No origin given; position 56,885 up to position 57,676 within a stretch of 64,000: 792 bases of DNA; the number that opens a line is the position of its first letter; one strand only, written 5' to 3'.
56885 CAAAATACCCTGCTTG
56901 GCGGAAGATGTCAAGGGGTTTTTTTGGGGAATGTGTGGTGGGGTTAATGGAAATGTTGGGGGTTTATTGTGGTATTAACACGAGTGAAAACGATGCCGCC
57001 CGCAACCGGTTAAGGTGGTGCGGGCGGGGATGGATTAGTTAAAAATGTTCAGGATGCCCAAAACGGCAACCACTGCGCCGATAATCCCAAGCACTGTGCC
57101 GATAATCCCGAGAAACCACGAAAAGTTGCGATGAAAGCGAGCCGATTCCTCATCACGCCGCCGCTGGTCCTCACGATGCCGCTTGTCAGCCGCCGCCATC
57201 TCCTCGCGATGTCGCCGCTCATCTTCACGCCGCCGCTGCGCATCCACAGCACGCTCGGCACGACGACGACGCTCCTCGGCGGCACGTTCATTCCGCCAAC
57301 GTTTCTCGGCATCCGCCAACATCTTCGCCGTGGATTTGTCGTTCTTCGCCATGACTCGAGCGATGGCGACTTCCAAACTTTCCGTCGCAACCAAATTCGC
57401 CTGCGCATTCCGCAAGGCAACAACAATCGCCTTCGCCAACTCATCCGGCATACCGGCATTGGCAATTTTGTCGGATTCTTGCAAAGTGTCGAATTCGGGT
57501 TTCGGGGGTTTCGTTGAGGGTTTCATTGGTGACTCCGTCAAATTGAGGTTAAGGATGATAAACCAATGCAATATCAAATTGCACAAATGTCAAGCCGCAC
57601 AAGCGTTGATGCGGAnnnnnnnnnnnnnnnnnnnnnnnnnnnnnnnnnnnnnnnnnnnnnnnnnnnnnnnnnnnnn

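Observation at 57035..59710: Four tandem paralogues of a DUF1640-like, tail-anchored Arg/Glu coiled-coil protein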

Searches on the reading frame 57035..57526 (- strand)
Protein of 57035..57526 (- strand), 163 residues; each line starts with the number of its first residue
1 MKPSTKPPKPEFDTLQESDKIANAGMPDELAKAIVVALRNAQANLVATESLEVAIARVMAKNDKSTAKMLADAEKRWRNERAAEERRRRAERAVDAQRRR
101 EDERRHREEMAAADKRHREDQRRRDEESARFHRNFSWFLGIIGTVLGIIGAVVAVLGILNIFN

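Call 4: search_protein_families(library=pfam, max_evalue=1, proteins=[window:57038-57526:-])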
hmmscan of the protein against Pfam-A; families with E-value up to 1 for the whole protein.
seq(163 aa): 10 families
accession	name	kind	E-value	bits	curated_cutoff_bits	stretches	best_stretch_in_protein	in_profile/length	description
PF11166.13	DUF2951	-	0.0037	17.9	26.7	1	73-156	7-92/98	Protein of unknown function (DUF2951)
PF01618.21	MotA_ExbB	-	0.0096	16.1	22.9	1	94-151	19-71/127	MotA/TolQ/ExbB proton channel family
PF24838.2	8xMP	-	0.036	14.3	30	1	124-154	11-41/136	Octameric membrane protein family (8xMP)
PF04791.21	LMBR1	-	0.1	11.8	31.9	1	50-161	265-369/510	LMBR1-like membrane protein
PF22251.1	PFF1_TM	-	0.19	11.6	32.3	1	65-139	160-236/300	Vacuolar membrane protease, transmembrane domain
PF01080.22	Presenilin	-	0.2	10.8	34.3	1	71-124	279-327/408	Presenilin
PF04145.20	Ctr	-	0.24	12.4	25.3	1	72-153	48-121/151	Ctr copper transporter family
PF06459.17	RR_TM4-6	-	0.57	10.4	25.1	1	58-135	83-163/277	Ryanodine Receptor TM 4-6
PF15374.11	CCDC71L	-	0.78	9.4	30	1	42-110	266-334/393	Coiled-coil domain-containing protein 71L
PF13830.11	DUF4192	-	0.87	9.9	27.8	0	22-130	123-228/321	Domain of unknown function (DUF4192)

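Call 5: search_protein_families(library=ncbifam, max_evalue=1, proteins=[window:57038-57526:-])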
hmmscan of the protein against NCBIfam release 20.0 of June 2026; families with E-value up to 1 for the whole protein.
seq(163 aa): 7 families
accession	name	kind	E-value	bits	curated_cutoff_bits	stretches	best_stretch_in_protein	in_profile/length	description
NF033483.0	PknB_PASTA_kin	equivalog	0.00038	19.6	450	1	48-156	236-354/563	Stk1 family PASTA domain-containing Ser/Thr kinase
NF040674.1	CPBP_fam_MrtP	equivalog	0.0018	17.9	250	1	36-149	139-256/354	myxosortase MrtP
NF033761.1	gliding_GltJ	equivalog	0.013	14.6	450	1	8-135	428-548/671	adventurous gliding motility protein GltJ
NF041071.1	Trm10_mtase_Thprot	equivalog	0.027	13.2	330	1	24-82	225-277/296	tRNA (adenine(9)-N1)-methyltransferase Trm10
NF002593.0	PRK02251.1-2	equivalog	0.31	10.7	141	1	109-157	74-121/157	cell division protein CrgA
NF033672.1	mbn_chaper_assoc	subfamily_domain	0.37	10.7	50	1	13-48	59-94/104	copper uptake system-associated protein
NF058535.1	antiphage_EruA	equivalog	0.53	8.3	1000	1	29-115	678-764/1318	NACHT domain-containing antiphage protein EruA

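Call 91: list_cluster_members(proteins=[window:57035-57526:-, window:57616-58239:-, window:58377-58967:-, window:59057-59626:-, window:59750-60259:-])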
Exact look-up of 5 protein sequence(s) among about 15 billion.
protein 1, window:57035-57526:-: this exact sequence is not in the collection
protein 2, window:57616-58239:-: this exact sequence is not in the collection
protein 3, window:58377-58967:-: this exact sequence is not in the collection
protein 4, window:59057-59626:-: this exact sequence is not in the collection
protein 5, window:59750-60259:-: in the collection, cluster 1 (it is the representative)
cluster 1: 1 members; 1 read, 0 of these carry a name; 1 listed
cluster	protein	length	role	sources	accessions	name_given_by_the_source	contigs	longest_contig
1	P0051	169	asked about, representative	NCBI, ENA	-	-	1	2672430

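Call 92: find_encoding_contigs(protein=P0051, flank=10000, max_places=4)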
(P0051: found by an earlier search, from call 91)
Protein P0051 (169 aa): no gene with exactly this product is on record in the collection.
